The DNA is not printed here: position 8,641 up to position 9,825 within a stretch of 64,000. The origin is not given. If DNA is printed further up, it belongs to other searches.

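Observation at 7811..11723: Five-gene cluster made entirely of kinases and histidine phosphatases, with a duplicated phosphatase-kinase pair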

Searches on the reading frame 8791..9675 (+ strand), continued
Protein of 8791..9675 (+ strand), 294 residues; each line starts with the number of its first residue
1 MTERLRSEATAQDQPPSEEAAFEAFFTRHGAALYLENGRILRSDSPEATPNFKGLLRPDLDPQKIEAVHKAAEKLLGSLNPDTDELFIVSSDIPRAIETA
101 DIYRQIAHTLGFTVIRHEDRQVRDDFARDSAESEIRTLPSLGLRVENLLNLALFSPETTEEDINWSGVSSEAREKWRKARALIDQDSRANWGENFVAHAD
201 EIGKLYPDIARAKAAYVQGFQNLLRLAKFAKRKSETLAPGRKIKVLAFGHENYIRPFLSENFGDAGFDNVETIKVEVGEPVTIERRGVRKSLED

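Call 57: search_protein_families(library=pfam, proteins=[L004:446-1396:+, L004:2264-3736:+, L018:2545-5943:+, L025:502-2556:+, L034:261-2711:+, L031:3935-4855:+, L031:8303-9685:+, L038:7084-8544:+], max_evalue=0.001)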
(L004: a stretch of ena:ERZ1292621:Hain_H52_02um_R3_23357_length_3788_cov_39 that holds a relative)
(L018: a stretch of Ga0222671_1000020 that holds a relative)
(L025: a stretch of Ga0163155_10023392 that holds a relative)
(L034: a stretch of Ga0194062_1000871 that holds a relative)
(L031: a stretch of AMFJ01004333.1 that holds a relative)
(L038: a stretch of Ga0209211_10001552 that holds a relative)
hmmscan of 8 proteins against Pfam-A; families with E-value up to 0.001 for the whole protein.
L004:446-1396:+ (316 aa): 1 family
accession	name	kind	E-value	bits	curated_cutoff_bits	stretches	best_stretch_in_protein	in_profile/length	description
PF01326.24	PPDK_N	-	2.7e-97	326.4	27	1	17-314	3-313/328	Pyruvate phosphate dikinase, AMP/ATP-binding domain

L004:2264-3736:+ (490 aa): 1 family
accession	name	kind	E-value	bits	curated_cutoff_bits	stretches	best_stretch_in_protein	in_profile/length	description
PF00391.29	PEP-utilizers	-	2.1e-23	82.2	23.1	1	417-484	5-72/72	PEP-utilising enzyme, mobile domain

L018:2545-5943:+ (1132 aa): 2 families
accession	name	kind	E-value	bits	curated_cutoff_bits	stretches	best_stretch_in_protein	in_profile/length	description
PF01326.24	PPDK_N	-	1.9e-96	323.6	27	1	37-348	3-322/328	Pyruvate phosphate dikinase, AMP/ATP-binding domain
PF00391.29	PEP-utilizers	-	1.5e-50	169.1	23.1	2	705-776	1-72/72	PEP-utilising enzyme, mobile domain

L025:502-2556:+ (684 aa): 2 families
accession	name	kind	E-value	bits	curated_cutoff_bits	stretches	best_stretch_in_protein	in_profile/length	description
PF01326.24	PPDK_N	-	1.8e-101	340.2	27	1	17-317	3-316/328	Pyruvate phosphate dikinase, AMP/ATP-binding domain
PF00391.29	PEP-utilizers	-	2.2e-26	91.7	23.1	1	605-675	2-72/72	PEP-utilising enzyme, mobile domain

L034:261-2711:+ (816 aa): 2 families
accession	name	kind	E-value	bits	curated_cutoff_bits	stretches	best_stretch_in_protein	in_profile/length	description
PF01326.24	PPDK_N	-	5.7e-97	325.4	27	1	24-325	3-317/328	Pyruvate phosphate dikinase, AMP/ATP-binding domain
PF00391.29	PEP-utilizers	-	5.8e-23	80.7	23.1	1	736-806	2-72/72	PEP-utilising enzyme, mobile domain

L031:3935-4855:+ (306 aa): 0 families

L031:8303-9685:+ (460 aa): 3 families
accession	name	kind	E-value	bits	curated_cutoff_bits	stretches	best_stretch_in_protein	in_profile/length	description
PF13173.12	AAA_14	-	4.5e-33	114.4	27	1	48-179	2-129/129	AAA domain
PF13635.12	DUF4143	-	2.7e-19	69.9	28.1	1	259-397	1-147/160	Domain of unknown function (DUF4143)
PF01637.24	ATPase_2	-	7.9e-07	29.5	33.2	1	46-89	18-60/225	ATPase domain predominantly from Archaea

L038:7084-8544:+ (486 aa): 18 families
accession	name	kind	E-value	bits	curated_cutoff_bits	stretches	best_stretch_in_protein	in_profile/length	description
PF00005.33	ABC_tran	-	3.8e-48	164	25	2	24-159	1-137/137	ABC transporter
PF13304.12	AAA_21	-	5.4e-17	63.3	27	2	98-190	207-303/304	AAA domain, putative AbiEii toxin, Type IV TA system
PF02463.25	SMC_N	-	1.7e-10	41.1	40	0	81-192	93-204/220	RecF/RecN/SMC N terminal domain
PF13555.12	AAA_29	-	9.3e-10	38.6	27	1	316-345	13-42/61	P-loop containing region of AAA domain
PF03193.22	RsgA_GTPase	-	6.5e-09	36.3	30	0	273-355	56-137/174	RsgA GTPase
PF20720.3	nSTAND3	-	3.4e-06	27.3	27.2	1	313-351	5-43/155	Novel STAND NTPase 3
PF13191.12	AAA_16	-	4.9e-06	27.6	32.6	0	326-363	25-63/167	AAA ATPase domain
PF13401.12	AAA_22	-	3.1e-05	24.7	27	0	324-360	4-33/130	AAA domain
PF03266.21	NTPase_1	-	0.00015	22.1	23.9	0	327-371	1-45/168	NTPase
PF13476.12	AAA_23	-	0.00026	22.1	27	0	317-346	12-40/201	AAA domain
PF06414.18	Zeta_toxin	-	0.0003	20.7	22.3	0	39-68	21-50/199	Zeta toxin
PF13481.12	AAA_25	-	0.00031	20.8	27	0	321-357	29-65/195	AAA domain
PF01926.29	MMR_HSR1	-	0.00036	21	21.9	0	36-64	1-28/113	50S ribosome-binding GTPase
PF01695.23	IstB_IS21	-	0.00056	19.9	24.1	0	249-365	18-127/238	IstB-like ATP binding protein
PF13173.12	AAA_14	-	0.0006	20.3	27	0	327-375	4-39/129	AAA domain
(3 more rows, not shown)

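Call 66: find_encoding_contigs(protein=P0002, flank=5000, max_places=2)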
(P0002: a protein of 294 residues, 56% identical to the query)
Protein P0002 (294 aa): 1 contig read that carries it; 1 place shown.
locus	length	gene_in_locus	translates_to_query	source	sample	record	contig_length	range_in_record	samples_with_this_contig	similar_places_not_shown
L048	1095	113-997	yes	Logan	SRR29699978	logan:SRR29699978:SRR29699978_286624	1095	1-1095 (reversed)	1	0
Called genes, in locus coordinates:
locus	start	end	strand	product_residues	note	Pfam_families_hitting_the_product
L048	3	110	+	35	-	?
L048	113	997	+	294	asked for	-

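Call 67: find_encoding_contigs(protein=P0003, flank=5000, max_places=2)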
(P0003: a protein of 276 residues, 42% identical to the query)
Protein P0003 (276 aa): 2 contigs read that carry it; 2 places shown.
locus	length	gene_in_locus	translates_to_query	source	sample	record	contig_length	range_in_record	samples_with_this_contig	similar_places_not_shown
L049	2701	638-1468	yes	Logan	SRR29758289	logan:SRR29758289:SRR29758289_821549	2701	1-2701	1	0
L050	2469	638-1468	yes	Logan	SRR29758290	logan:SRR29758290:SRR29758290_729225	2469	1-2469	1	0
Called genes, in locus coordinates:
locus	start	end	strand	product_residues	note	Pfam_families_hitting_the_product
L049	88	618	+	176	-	-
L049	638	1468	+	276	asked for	-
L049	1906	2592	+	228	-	PF13489:Methyltransf_23, PF13847:Methyltransf_31 (weak), PF08241:Methyltransf_11, PF08242:Methyltransf_12 (weak), PF13649:Methyltransf_25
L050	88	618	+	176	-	-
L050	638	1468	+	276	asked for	-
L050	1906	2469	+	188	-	?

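Call 73: search_protein_families(library=pfam, proteins=[L049:88-618:+, L049:1906-2592:+], max_evalue=0.01)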
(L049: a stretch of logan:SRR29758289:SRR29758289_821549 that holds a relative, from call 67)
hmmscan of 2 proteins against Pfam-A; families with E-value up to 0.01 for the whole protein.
L049:88-618:+ (176 aa): 2 families
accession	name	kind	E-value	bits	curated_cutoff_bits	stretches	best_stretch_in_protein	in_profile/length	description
PF13238.12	AAA_18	-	0.0029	18.5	29.4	1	4-37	2-35/128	AAA domain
PF13671.12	AAA_33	-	0.0029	18.4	27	1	3-40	2-39/143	AAA domain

L049:1906-2592:+ (228 aa): 12 families
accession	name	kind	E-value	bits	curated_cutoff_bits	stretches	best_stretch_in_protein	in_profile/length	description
PF13649.12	Methyltransf_25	-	5.5e-13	49.8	27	1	48-140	1-97/97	Methyltransferase domain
PF08241.18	Methyltransf_11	-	4.2e-12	47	21.2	1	49-144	1-95/95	Methyltransferase domain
PF13489.12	Methyltransf_23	-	6.1e-08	33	27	1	28-163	8-136/164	Methyltransferase domain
PF08242.18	Methyltransf_12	-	8.1e-07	30.1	30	1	49-141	1-97/98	Methyltransferase domain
PF13847.12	Methyltransf_31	-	9.3e-07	29.1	27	1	43-143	2-108/145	Methyltransferase domain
PF01209.24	Ubie_methyltran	-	6.2e-05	22.9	20.1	1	26-143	31-150/233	ubiE/COQ5 methyltransferase family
PF03848.20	TehB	-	0.00011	22.2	20.4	1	28-86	14-72/193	Tellurite resistance protein TehB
PF02353.26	CMAS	-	0.00026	20.8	27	1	13-87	32-106/273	Mycolic acid cyclopropane synthetase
PF05175.20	MTS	-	0.0007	19.7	23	1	34-104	21-93/170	Methyltransferase small domain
PF05724.17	TPMT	-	0.00089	19.4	26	1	20-88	14-81/218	Thiopurine S-methyltransferase (TPMT)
PF01135.25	PCMT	-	0.0036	17.5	20.3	1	36-170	65-198/210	Protein-L-isoaspartate(D-aspartate) O-methyltransferase (PCMT)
PF00398.26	RrnaAD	-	0.0092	15.5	24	0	37-121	23-99/263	Ribosomal RNA adenine dimethylase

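Call 82: search_protein_representatives(alignment_id=A4)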
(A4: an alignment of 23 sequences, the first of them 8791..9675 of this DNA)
Query: 23 sequences, 288 profile positions. Proteins with E-value up to 0.001 (for the whole library): 380; up to 1e-10: 212; up to 1e-30: 74. The best 150 are listed.
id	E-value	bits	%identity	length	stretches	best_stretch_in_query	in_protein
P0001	3.0e-90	318.6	-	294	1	4-287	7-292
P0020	1.4e-83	296.7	-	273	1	2-287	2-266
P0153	1.1e-82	293.8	-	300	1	6-286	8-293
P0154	2.4e-81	289.4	-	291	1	12-286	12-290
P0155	7.5e-81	287.8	-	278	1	14-286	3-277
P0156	1.3e-80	286.9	-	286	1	12-286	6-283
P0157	2.1e-79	283.0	-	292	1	12-284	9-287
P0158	2.3e-79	282.9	-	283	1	12-284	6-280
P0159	1.6e-77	276.9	-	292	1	18-287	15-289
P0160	2.5e-77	276.2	-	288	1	5-286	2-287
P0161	1.8e-76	273.4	-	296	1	14-285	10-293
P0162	3.5e-75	269.2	-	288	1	8-282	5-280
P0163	3.7e-75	269.1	-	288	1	5-285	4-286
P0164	3.9e-75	269.0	-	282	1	7-273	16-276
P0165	1.1e-73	264.3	-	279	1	14-271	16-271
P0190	2.1e-55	204.3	-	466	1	17-284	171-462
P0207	1.9e-41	158.4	-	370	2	122-277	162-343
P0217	1.7e-35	138.9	-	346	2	9-135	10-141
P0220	3.1e-32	128.2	-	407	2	18-114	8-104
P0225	3.0e-29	118.4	-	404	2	163-276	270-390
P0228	3.0e-28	115.2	-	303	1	8-279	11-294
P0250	3.1e-19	85.5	-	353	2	7-120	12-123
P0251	7.2e-19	84.3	-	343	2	21-114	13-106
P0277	2.9e-16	75.8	-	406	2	63-141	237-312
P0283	1.0e-15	74.0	-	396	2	5-114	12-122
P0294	5.9e-15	71.5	-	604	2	208-285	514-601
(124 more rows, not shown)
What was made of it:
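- Family size and signature: 380 clusters at E <= 1e-3 (call 82).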

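Call 83: search_protein_families(library=pfam, proteins=[P0190, P0294, P0277, P0220, P0225, P0283, P0207, P0250, P0251, P0217], max_evalue=0.01)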
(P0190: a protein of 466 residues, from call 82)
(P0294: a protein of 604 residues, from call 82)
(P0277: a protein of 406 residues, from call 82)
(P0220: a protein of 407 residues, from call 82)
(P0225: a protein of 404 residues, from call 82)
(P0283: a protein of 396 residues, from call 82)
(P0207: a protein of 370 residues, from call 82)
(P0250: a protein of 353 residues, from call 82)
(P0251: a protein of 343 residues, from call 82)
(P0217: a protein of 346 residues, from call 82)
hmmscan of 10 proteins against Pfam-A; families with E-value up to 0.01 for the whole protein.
P0190 (466 aa): 0 families

P0294 (604 aa): 0 families

P0277 (406 aa): 0 families

P0220 (407 aa): 0 families

P0225 (404 aa): 0 families

P0283 (396 aa): 1 family
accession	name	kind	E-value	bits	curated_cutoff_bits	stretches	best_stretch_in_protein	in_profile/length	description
PF00300.27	His_Phos_1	-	0.0014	18.7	21.7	1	30-134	3-87/194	Histidine phosphatase superfamily (branch 1)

P0207 (370 aa): 1 family
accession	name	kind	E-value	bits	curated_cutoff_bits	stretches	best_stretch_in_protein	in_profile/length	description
PF00300.27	His_Phos_1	-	0.00041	20.5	21.7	0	68-116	24-67/194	Histidine phosphatase superfamily (branch 1)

P0250 (353 aa): 1 family
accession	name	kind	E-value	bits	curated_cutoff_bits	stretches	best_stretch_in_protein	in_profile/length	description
PF00300.27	His_Phos_1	-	0.0044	17.1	21.7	1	29-112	3-68/194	Histidine phosphatase superfamily (branch 1)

P0251 (343 aa): 0 families

P0217 (346 aa): 1 family
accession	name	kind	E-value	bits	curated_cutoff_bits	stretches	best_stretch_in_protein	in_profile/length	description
PF00300.27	His_Phos_1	-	0.00019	21.6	21.7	1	61-107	24-65/194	Histidine phosphatase superfamily (branch 1)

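Call 86: find_encoding_contigs(protein=P0228, flank=5000, max_places=3)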
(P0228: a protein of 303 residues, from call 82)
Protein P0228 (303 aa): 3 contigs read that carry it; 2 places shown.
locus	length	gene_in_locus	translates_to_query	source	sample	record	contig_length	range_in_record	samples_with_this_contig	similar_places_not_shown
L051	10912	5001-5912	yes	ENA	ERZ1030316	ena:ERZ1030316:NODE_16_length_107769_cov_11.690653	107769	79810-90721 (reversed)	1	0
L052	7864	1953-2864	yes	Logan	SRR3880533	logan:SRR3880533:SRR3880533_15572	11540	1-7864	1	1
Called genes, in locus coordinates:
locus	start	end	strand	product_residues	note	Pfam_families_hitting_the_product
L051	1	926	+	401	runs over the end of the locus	-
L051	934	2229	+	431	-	PF21110:GlxA (faint), PF04865:Baseplate_J (faint)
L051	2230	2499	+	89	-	PF01176:eIF-1a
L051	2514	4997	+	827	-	PF01326:PPDK_N, PF00391:PEP-utilizers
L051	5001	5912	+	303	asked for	-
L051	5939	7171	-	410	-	-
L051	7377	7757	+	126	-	PF00416:Ribosomal_S13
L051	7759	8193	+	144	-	PF00411:Ribosomal_S11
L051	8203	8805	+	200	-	PF00163:Ribosomal_S4, PF22421:SYY_C-terminal (faint), PF01479:S4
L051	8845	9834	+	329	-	PF01193:RNA_pol_L, PF01000:RNA_pol_A_bac, PF03118:RNA_pol_A_CTD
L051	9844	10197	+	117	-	PF01196:Ribosomal_L17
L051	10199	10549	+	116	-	PF00572:Ribosomal_L13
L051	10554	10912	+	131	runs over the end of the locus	PF00380:Ribosomal_S9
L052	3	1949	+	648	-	?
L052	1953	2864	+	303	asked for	-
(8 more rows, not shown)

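Call 91: search_solved_structures(query=L051:2514-4997:+, max_evalue=0.001, show_alignments=0)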
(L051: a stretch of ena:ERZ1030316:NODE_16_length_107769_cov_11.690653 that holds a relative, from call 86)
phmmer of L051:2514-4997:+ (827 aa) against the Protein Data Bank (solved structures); distinct sequences matched with E-value up to 0.001: 30.
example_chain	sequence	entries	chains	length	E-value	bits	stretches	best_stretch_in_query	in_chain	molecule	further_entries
8a8e_A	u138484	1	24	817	3.1e-88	300.3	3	60-333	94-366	Phosphoenolpyruvate synthase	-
9dae_A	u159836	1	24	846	9.1e-83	282.2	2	4-297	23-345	Phosphoenolpyruvate synthase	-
5fbs_A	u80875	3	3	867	1e-71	245.6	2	3-345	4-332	Phosphoenolpyruvate synthase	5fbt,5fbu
5hv2_A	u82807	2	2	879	1.1e-71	245.6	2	3-345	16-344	Phosphoenolpyruvate synthase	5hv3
5hv1_A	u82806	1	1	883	1.1e-71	245.5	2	3-345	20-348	Phosphoenolpyruvate synthase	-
2ols_A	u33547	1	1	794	1.5e-59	205.4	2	2-297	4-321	Phosphoenolpyruvate synthase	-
5hv6_A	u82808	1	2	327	3.8e-52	180.9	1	3-298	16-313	Phosphoenolpyruvate synthase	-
9goj_A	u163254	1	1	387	3e-49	171.4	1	3-299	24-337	Phosphoenolpyruvate synthase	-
2e28_A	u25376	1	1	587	2.5e-12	49.3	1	744-818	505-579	Pyruvate kinase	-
2dik_A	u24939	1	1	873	2.1e-10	42.9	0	748-813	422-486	PROTEIN (PYRUVATE PHOSPHATE DIKINASE)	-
1dik_A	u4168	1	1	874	2.1e-10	42.9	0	748-813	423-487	PYRUVATE PHOSPHATE DIKINASE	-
9pzl_A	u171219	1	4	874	2.1e-10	42.9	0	748-813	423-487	Pyruvate, phosphate dikinase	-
1kbl_A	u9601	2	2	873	2.1e-10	42.9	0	748-813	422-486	PYRUVATE PHOSPHATE DIKINASE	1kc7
2x0s_A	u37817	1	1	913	2.7e-10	42.6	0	741-814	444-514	PYRUVATE PHOSPHATE DIKINASE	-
1ggo_A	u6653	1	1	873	1e-09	40.6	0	748-813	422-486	PROTEIN (PYRUVATE, PHOSPHATE DIKINASE)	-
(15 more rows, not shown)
